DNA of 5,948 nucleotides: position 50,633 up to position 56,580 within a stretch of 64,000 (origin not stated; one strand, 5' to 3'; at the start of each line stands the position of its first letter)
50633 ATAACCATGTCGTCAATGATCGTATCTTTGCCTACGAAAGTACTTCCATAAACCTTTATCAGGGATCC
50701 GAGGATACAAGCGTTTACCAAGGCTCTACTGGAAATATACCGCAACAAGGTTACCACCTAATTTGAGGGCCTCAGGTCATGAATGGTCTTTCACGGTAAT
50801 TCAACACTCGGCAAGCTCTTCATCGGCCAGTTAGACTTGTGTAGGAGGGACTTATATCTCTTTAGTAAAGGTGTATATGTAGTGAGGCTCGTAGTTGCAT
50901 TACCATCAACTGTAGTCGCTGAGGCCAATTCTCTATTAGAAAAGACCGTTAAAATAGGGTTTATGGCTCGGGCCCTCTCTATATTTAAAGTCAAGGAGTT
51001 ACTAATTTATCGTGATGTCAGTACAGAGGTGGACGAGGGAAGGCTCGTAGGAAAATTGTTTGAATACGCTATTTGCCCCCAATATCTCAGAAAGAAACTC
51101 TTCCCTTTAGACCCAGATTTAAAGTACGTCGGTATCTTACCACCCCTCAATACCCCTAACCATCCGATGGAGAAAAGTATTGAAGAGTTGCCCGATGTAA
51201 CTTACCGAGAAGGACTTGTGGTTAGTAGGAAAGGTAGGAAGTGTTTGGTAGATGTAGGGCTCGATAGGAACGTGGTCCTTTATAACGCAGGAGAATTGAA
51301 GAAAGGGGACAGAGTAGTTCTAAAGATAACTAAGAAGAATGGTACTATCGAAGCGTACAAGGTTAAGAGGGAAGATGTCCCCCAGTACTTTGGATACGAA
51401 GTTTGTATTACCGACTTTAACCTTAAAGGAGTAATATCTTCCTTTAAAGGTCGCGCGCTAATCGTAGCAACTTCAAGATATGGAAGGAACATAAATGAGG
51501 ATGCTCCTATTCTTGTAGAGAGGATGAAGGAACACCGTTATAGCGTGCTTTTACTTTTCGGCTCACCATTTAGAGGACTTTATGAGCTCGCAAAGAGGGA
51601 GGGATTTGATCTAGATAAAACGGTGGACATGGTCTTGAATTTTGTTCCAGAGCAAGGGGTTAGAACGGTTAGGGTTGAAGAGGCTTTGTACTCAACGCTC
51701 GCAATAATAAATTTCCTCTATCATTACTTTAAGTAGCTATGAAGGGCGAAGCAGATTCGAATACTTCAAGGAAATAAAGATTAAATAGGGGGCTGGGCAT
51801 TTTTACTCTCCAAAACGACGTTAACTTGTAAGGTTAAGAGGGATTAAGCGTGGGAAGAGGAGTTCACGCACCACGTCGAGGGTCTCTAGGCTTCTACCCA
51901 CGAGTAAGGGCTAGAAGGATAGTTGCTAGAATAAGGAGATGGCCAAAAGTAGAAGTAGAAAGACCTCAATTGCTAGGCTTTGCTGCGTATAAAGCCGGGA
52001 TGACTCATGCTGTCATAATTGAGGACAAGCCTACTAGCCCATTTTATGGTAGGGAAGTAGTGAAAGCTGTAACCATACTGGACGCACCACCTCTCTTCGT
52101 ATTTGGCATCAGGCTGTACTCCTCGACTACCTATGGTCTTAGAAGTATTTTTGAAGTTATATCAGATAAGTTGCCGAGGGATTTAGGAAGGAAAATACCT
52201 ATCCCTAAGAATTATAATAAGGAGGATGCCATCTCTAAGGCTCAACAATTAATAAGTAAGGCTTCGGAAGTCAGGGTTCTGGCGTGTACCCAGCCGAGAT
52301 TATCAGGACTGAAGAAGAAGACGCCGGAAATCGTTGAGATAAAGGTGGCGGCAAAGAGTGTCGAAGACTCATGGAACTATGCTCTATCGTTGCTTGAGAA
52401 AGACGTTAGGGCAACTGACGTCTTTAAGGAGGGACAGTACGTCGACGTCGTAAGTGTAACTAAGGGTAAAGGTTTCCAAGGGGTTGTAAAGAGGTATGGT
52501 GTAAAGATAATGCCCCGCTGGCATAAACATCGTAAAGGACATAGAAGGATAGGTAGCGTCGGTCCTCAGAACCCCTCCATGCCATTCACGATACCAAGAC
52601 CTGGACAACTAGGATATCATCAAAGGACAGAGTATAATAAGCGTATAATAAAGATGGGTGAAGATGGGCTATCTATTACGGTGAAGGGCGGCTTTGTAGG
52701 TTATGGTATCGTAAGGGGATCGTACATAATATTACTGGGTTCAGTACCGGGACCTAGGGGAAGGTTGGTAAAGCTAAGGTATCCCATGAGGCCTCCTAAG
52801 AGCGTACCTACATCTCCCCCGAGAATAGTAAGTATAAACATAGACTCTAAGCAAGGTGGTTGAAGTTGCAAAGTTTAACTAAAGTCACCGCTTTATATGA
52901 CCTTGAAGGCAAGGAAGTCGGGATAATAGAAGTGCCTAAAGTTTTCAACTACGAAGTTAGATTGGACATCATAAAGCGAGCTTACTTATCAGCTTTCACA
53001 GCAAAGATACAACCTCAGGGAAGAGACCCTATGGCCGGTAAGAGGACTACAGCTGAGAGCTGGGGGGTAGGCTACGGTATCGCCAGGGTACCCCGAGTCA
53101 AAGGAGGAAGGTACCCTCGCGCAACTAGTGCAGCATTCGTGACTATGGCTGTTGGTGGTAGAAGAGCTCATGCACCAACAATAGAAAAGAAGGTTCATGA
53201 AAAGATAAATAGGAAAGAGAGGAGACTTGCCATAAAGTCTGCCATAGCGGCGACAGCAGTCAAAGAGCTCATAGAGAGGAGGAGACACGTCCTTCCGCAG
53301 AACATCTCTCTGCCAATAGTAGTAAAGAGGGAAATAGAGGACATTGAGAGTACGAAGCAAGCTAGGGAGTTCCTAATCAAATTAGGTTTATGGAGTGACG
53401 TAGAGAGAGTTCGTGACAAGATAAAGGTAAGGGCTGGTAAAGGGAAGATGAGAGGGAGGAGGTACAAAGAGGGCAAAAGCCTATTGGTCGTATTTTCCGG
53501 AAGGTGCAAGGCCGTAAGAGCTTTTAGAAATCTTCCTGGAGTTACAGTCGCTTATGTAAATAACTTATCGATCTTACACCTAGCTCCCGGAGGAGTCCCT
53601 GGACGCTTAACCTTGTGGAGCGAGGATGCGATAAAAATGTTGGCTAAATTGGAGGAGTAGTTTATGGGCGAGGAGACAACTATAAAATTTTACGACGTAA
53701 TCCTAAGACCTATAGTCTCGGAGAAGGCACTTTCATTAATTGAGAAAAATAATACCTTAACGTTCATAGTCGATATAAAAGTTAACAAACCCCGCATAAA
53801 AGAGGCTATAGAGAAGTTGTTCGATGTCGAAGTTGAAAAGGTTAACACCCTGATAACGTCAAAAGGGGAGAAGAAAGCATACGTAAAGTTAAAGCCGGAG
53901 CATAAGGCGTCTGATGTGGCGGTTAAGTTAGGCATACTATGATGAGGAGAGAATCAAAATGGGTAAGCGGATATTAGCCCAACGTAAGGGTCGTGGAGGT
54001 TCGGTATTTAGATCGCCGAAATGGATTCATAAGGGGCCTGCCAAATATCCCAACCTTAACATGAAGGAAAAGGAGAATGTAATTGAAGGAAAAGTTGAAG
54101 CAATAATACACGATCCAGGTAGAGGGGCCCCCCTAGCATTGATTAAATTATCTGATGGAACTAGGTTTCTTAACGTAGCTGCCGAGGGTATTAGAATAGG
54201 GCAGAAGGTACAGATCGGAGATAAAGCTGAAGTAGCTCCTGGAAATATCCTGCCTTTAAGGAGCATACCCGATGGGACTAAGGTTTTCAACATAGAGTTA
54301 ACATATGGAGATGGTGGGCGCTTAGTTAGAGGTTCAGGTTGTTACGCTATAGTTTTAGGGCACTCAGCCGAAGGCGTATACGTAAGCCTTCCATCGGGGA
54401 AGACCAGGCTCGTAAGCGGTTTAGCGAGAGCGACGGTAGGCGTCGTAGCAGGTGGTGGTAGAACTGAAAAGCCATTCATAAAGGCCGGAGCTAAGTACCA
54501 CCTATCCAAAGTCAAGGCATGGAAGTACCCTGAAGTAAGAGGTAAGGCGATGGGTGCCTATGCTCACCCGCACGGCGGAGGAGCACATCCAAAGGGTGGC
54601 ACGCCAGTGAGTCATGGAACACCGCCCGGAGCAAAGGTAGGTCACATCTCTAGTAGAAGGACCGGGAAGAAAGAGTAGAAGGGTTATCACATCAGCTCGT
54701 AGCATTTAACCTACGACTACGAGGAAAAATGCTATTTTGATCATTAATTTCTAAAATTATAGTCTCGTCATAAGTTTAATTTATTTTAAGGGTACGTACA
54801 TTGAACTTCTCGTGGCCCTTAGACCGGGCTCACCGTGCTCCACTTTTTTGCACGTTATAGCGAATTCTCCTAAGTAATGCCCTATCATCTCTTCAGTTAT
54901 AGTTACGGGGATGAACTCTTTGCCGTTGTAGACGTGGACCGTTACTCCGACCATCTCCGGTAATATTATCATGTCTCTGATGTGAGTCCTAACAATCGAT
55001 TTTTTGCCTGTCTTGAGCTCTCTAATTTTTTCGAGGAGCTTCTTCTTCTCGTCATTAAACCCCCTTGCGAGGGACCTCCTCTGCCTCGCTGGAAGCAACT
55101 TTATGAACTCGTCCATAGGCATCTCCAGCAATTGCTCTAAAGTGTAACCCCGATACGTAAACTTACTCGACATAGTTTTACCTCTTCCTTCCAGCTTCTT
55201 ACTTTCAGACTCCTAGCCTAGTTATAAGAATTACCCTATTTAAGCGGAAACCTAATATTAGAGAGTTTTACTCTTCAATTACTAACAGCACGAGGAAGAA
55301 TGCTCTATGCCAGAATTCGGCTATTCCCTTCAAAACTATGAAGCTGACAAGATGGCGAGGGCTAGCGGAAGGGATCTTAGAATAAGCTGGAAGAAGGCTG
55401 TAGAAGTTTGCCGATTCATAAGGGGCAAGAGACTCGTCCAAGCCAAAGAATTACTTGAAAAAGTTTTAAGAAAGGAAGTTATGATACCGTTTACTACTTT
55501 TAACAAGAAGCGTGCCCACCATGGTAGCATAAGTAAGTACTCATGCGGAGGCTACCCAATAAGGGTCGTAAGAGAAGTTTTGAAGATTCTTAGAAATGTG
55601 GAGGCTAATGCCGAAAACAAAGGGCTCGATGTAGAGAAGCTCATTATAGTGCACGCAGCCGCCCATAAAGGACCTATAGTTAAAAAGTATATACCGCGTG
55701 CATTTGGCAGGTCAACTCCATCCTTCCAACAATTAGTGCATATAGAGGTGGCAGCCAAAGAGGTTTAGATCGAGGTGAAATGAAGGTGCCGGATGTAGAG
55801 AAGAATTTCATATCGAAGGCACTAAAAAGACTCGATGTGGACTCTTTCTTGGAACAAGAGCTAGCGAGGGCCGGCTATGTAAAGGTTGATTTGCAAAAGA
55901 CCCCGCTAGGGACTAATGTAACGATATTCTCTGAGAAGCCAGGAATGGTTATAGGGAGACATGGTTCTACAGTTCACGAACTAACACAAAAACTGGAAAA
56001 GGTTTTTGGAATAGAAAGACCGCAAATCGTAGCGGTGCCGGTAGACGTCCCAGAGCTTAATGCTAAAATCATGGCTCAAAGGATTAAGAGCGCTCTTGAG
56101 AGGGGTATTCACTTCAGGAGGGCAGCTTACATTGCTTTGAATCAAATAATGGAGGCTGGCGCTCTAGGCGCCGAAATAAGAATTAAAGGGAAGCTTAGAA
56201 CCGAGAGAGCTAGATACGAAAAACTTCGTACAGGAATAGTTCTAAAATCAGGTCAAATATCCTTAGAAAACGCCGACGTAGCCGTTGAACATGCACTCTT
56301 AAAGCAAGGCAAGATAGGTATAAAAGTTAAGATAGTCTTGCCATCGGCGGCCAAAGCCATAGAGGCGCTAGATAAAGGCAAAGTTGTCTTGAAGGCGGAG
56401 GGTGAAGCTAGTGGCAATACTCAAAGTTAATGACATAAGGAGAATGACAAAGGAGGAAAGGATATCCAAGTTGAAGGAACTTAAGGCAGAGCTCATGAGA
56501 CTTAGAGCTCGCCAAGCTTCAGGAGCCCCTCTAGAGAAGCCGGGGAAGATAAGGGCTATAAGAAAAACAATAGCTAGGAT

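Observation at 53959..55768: rps19 is inverted inside the L3-L4-L23-L2-S19-L22-S3-L29 operon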

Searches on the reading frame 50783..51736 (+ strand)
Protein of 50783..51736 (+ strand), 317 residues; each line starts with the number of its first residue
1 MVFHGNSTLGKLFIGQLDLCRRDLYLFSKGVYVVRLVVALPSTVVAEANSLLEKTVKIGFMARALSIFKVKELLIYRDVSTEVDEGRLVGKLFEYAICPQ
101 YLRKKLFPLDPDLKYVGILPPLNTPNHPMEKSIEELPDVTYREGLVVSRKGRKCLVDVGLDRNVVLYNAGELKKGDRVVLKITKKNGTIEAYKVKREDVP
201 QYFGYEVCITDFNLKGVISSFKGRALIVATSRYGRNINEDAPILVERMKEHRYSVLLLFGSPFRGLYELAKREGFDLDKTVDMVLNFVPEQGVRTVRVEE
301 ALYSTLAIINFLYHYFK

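Call 3: search_protein_families(library=pfam, proteins=[window:50783-51736:+])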
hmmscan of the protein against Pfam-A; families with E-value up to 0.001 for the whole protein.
window:50783-51736:+ (317 aa): 1 family
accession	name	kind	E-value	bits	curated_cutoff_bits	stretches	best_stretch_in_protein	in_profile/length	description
PF02598.22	Methyltrn_RNA_3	-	6.9e-56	190.3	27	1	36-307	2-300/302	Putative RNA methyltransferase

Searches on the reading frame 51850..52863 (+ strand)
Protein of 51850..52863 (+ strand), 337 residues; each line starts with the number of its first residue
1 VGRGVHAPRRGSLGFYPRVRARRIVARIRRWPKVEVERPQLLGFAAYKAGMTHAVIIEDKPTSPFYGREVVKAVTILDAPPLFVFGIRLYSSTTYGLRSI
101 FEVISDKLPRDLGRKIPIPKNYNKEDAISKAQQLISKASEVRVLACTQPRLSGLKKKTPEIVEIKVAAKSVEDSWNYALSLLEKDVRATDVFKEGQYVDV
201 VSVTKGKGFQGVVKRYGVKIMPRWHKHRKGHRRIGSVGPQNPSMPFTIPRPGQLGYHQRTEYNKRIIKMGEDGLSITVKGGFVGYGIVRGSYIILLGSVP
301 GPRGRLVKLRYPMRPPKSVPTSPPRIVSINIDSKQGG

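Call 3: search_protein_families(library=pfam, proteins=[window:51850-52863:+])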
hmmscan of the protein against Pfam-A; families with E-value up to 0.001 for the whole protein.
window:51850-52863:+ (337 aa): 1 family
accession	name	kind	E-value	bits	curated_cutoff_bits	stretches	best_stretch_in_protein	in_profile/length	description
PF00297.29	Ribosomal_L3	-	5.2e-81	272.9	22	1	5-318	6-350/369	Ribosomal protein L3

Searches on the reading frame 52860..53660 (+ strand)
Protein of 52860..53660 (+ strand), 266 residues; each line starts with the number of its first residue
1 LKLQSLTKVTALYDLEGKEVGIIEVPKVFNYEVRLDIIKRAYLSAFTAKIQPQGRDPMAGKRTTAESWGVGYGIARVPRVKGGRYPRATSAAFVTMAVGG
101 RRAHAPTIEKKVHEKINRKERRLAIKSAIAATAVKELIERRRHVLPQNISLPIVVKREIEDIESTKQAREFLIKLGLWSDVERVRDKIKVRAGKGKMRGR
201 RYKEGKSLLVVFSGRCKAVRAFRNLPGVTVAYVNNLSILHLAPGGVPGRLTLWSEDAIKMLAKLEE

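Call 3: search_protein_families(library=pfam, proteins=[window:52860-53660:+])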
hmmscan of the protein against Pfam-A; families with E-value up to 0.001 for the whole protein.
window:52860-53660:+ (266 aa): 1 family
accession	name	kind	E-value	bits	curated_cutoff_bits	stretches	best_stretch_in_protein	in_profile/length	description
PF00573.27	Ribosomal_L4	-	3e-37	128.5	25.8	1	23-262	1-188/190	Ribosomal protein L4/L1 family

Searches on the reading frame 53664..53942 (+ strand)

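Call 3: search_protein_families(library=pfam, proteins=[window:53664-53942:+])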
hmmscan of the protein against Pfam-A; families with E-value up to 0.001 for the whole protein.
window:53664-53942:+ (92 aa): 2 families
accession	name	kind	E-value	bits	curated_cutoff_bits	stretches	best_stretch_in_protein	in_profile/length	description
PF00276.25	Ribosomal_L23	-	1.7e-19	70.4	30.8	1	11-72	1-61/86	Ribosomal protein L23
PF08328.16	ASL_C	-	5.1e-05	23.7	35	1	13-81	12-80/115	Adenylosuccinate lyase C-terminal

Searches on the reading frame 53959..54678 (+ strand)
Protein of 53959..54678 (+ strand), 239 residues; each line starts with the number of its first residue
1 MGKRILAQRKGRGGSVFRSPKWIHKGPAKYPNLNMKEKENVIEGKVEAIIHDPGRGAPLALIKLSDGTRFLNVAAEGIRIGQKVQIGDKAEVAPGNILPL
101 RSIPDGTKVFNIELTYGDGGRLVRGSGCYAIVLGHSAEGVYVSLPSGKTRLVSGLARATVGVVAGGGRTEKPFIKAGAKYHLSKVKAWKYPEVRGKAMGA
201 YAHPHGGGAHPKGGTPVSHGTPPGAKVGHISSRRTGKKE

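Call 3: search_protein_families(library=pfam, proteins=[window:53959-54678:+])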
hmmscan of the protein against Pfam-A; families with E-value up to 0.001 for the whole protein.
window:53959-54678:+ (239 aa): 2 families
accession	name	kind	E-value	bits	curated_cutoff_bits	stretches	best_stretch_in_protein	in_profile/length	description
PF03947.24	Ribosomal_L2_C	-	2e-38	131.7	33.7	1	94-214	2-114/126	Ribosomal Proteins L2, C-terminal domain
PF00181.30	Ribosomal_L2_N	-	6.8e-07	29.7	23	1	29-84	20-75/77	Ribosomal Proteins L2, RNA binding N-terminal domain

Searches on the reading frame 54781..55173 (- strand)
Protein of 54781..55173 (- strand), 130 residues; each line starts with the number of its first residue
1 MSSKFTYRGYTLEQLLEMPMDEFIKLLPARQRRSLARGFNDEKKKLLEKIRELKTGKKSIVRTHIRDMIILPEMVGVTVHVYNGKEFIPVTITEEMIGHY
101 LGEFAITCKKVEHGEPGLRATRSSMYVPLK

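Call 3: search_protein_families(library=pfam, proteins=[window:54781-55173:-])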
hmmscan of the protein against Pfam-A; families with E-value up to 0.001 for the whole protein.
window:54781-55173:- (130 aa): 1 family
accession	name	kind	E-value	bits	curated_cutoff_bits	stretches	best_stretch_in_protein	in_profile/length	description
PF00203.26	Ribosomal_S19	-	2.1e-34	117.7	27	1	33-113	1-81/81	Ribosomal protein S19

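Call 6: find_encoding_contigs(protein=window:54781-55173:-, flank=6000, max_places=10)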
Protein window:54781-55173:- (130 aa): 1 contig read that carries it; 1 place shown.
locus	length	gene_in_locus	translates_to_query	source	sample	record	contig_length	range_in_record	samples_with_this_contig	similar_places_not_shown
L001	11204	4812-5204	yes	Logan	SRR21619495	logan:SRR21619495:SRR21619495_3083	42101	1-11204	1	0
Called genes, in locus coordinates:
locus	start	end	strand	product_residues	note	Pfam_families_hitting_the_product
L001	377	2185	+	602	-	PF04068:Fer4_RLI, PF14697:Fer4_21 (weak), PF00037:Fer4 (weak), PF12837:Fer4_6 (weak), PF00005:ABC_tran, PF02463:SMC_N (faint), PF03215:Rad17 (faint), PF00005:ABC_tran, +14 more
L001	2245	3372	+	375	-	PF01950:FBPase_3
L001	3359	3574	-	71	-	PF00831:Ribosomal_L29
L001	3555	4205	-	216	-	PF07650:KH_2, PF00189:Ribosomal_S3_C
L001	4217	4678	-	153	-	PF00237:Ribosomal_L22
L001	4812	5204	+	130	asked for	PF00203:Ribosomal_S19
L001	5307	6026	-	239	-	PF00181:Ribosomal_L2_N, PF03947:Ribosomal_L2_C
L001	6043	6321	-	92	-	PF00276:Ribosomal_L23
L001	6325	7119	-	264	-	PF00573:Ribosomal_L4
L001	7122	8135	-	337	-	PF00297:Ribosomal_L3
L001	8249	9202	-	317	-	PF02598:Methyltrn_RNA_3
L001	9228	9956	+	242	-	PF25084:LbH_EIF2B (faint), PF00132:Hexapep (weak), PF14602:Hexapep_2 (faint), PF25087:GMPPB_C (weak), PF00132:Hexapep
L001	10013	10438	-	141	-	PF01951:Archease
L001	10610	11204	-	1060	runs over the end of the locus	PF00133:tRNA-synt_1, PF09334:tRNA-synt_1g, PF08264:Anticodon_1, PF19302:DUF5915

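Call 43: find_related_loci(query=window:54781-55173:-, collection=metagenome_contigs, flank=2500)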
Query window:54781-55173:- (130 aa) in metagenome_contigs; peptide patterns used: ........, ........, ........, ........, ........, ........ (x = any residue, [..] = any of these).
600 stretches matched a pattern (row limit reached: there are more); 284 encode a relative of the query (tblastn E <= 1e-3); the best 80 are kept; 80 distinct loci.
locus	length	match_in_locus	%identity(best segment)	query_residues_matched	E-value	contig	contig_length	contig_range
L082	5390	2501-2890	89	1-130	6e-77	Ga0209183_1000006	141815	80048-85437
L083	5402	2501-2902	70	1-130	2e-62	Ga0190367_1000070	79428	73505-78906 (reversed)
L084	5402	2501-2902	69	1-130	3e-62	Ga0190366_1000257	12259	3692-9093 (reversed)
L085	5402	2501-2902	68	1-130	9e-62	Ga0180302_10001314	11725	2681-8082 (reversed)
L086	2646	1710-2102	73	5-130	6e-62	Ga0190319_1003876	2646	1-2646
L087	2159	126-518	71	4-130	2e-62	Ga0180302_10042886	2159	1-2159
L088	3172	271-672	69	1-130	1e-61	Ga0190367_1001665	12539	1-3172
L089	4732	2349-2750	69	1-130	1e-61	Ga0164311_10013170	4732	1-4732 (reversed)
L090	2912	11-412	69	1-130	5e-61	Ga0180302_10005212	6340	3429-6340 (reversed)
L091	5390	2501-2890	71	5-130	5e-61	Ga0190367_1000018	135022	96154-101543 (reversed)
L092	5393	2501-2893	71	4-130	3e-60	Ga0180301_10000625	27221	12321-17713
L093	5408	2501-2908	68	1-130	4e-60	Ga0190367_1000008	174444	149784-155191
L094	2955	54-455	69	1-130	5e-60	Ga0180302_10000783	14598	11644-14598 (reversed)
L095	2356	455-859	72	1-130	2e-60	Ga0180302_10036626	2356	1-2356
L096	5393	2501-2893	71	4-130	3e-59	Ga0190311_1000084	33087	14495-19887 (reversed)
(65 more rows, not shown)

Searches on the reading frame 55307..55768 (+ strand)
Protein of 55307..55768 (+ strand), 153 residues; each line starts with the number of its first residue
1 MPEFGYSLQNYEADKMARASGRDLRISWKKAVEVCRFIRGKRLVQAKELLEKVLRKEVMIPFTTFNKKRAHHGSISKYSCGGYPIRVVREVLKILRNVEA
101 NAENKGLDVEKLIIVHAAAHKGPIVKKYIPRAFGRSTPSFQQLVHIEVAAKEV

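Call 3: search_protein_families(library=pfam, proteins=[window:55307-55768:+])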
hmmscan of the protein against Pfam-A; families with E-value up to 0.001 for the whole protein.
window:55307-55768:+ (153 aa): 1 family
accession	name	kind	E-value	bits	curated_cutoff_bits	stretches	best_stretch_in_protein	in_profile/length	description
PF00237.24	Ribosomal_L22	-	1e-27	96.8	28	1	19-149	1-102/104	Ribosomal protein L22p/L17e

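Call 7: find_related_loci(query=window:55307-55768:+, collection=genome_contigs, flank=5000)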
Query window:55307-55768:+ (153 aa) in genome_contigs; peptide patterns used: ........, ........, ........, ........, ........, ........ (x = any residue, [..] = any of these).
432 stretches matched a pattern; 378 encode a relative of the query (tblastn E <= 1e-3); the best 80 are kept; 80 distinct loci.
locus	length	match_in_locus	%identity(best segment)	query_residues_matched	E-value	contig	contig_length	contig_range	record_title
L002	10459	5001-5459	84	1-153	6e-89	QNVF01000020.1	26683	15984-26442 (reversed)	MAG: Candidatus Nezhaarchaeota archaeon WYZ-LMO8 Nezharchaeota_archaeon_WYZ-LMO8_contig-20, whole genome shotgun sequenc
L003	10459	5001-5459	81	1-153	6e-86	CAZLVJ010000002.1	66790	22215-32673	MAG TPA_asm: uncultured Nitrososphaerota archaeon isolate SRP104967_co1_61 genome assembly, contig: NODE_99_length_66790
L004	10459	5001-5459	81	1-153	3e-84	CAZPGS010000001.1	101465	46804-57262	MAG TPA_asm: uncultured Nitrososphaerota archaeon isolate SRP104967_co1_46 genome assembly, contig: NODE_42_length_10146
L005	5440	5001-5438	82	1-146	2e-83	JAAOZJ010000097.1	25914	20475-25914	MAG: Candidatus Methanomethylicota archaeon isolate SJ3.Bin21 k141_307325, whole genome shotgun sequence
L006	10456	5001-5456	80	1-152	3e-83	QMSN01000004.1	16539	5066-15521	MAG: Thermoprotei archaeon isolate B19_G17 B19_Guay17_scaffold_00561, whole genome shotgun sequence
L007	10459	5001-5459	80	1-153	7e-83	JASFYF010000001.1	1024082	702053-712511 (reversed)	MAG: Candidatus Nezhaarchaeota archaeon isolate JZ-3_D_bin_91 NODE_1_length_1024082_cov_4.633993, whole genome shotgun s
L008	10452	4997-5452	59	1-152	8e-59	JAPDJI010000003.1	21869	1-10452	MAG: Candidatus Methanomethylicia archaeon isolate S9B5_HD70 c_000000000683, whole genome shotgun sequence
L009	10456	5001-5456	59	1-152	9e-59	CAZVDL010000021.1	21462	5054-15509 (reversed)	MAG TPA_asm: uncultured Nitrososphaerota archaeon isolate SRP141552_co1_137 genome assembly, contig: NODE_954_length_214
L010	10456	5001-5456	57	1-152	5e-58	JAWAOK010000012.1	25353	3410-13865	MAG: Candidatus Nezhaarchaeales archaeon isolate SZTDM-1b_201709_bins_4 SZTDM-1b_201709_bins_4_scaffold_12, whole genome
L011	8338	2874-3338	50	1-153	3e-51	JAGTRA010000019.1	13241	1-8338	MAG: Candidatus Bathyarchaeota archaeon isolate DRTY-8_2_bin_26 DRTY-8_2_bin_26_NODE_19, whole genome shotgun sequence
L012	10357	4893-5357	49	1-153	1e-48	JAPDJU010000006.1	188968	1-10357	MAG: Thermoproteota archaeon isolate S9B1_HD70 c_000000000024, whole genome shotgun sequence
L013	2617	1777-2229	55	1-152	8e-49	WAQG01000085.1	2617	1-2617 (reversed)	MAG: Candidatus Geoarchaeota archaeon isolate S146_104_esom k151_368111, whole genome shotgun sequence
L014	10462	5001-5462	49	1-153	9e-48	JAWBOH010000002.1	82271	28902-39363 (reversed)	MAG: Candidatus Bathyarchaeia archaeon isolate HHBFW-2_201803_bins_195 HHBFW-2_201803_bins_195_scaffold_2, whole genome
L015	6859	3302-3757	53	1-152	5e-48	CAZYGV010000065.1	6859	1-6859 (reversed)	MAG TPA_asm: uncultured Thermoproteales archaeon isolate binchicken_co409_106 genome assembly, contig: NODE_1912_length_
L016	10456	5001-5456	52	1-152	7e-48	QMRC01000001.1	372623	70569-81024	MAG: Thermoprotei archaeon isolate B15_G16 B15_Guay16_scaffold_00001, whole genome shotgun sequence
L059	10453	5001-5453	50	1-148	8e-45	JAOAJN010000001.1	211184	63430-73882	MAG: Candidatus Methanomethyliaceae archaeon isolate SKW203 NODE_1_length_211184_cov_16.811251, whole genome shotgun seq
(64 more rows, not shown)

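Call 27: search_protein_families(library=pfam, proteins=[L010:1631-2845:-, L010:2941-3666:-, L010:4097-4516:-, L009:1407-2696:-, L009:3186-4037:-, L009:4039-4890:-, L059:3093-3686:+, L059:3677-4579:+])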
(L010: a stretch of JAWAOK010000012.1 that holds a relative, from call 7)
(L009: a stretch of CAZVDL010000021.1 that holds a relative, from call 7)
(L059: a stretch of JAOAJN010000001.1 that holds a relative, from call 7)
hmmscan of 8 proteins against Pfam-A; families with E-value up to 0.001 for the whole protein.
L010:1631-2845:- (404 aa): 2 families
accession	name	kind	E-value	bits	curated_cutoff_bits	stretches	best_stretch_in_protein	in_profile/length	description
PF01798.23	Nop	-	2.5e-68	230.4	25.4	1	152-377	2-227/228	snoRNA binding domain, fibrillarin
PF21572.2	Nop5_56-rel_N_Arc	-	2.3e-16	60.7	27.8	1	5-134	2-127/128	Archaeal Nop5/56-rel, N-terminal domain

L010:2941-3666:- (241 aa): 1 family
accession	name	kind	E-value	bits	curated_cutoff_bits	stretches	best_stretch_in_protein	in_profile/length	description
PF00899.27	ThiF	-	1.5e-77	260.4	28.1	1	4-234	1-238/238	ThiF family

L010:4097-4516:- (139 aa): 0 families

L009:1407-2696:- (429 aa): 2 families
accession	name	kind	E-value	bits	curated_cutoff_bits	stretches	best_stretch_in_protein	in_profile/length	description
PF07690.21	MFS_1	-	5.3e-24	85.2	33.4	2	54-327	4-273/347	Major Facilitator Superfamily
PF12832.13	MFS_1_like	-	5.6e-10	39.2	25.2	1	47-163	213-330/373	MFS_1 like family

L009:3186-4037:- (283 aa): 1 family
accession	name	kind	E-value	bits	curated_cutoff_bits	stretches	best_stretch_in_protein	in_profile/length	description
PF01026.27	TatD_DNase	-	6.5e-32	111.3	27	1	6-279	2-253/253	TatD related DNase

L009:4039-4890:- (283 aa): 0 families

L059:3093-3686:+ (197 aa): 0 families

L059:3677-4579:+ (300 aa): 8 families
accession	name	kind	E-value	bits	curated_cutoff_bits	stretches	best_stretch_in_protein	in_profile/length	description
PF12801.12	Fer4_5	-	3.5e-15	56.1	22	2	76-117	5-44/48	4Fe-4S binding domain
PF00037.32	Fer4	-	1.3e-10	41.1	21.1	2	235-252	2-19/24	4Fe-4S binding domain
PF14697.11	Fer4_21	-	3.5e-07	30.7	35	2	208-253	13-53/59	4Fe-4S dicluster domain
PF13187.11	Fer4_9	-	4.8e-06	26.9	27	1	240-280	1-50/52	4Fe-4S dicluster domain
PF12800.12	Fer4_4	-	6.2e-06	26.5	24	0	239-254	2-17/17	4Fe-4S binding domain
PF13484.11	Fer4_16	-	7.6e-06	27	30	0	267-285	2-20/66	4Fe-4S double cluster binding domain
PF12838.12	Fer4_7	-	9.8e-06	26.4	27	0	209-253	8-50/52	4Fe-4S dicluster domain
PF13237.11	Fer4_10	-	8e-05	22.9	25.5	0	261-281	3-25/53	4Fe-4S dicluster domain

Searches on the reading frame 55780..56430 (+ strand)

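Call 3: search_protein_families(library=pfam, proteins=[window:55780-56430:+])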
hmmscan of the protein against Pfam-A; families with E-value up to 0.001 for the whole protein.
window:55780-56430:+ (216 aa): 2 families
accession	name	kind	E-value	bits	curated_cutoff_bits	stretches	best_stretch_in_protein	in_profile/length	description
PF00189.25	Ribosomal_S3_C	-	9.2e-24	84.2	34.1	1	102-185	1-83/83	Ribosomal protein S3, C-terminal domain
PF07650.23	KH_2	-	1.1e-13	51.3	22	1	20-84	2-67/78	KH domain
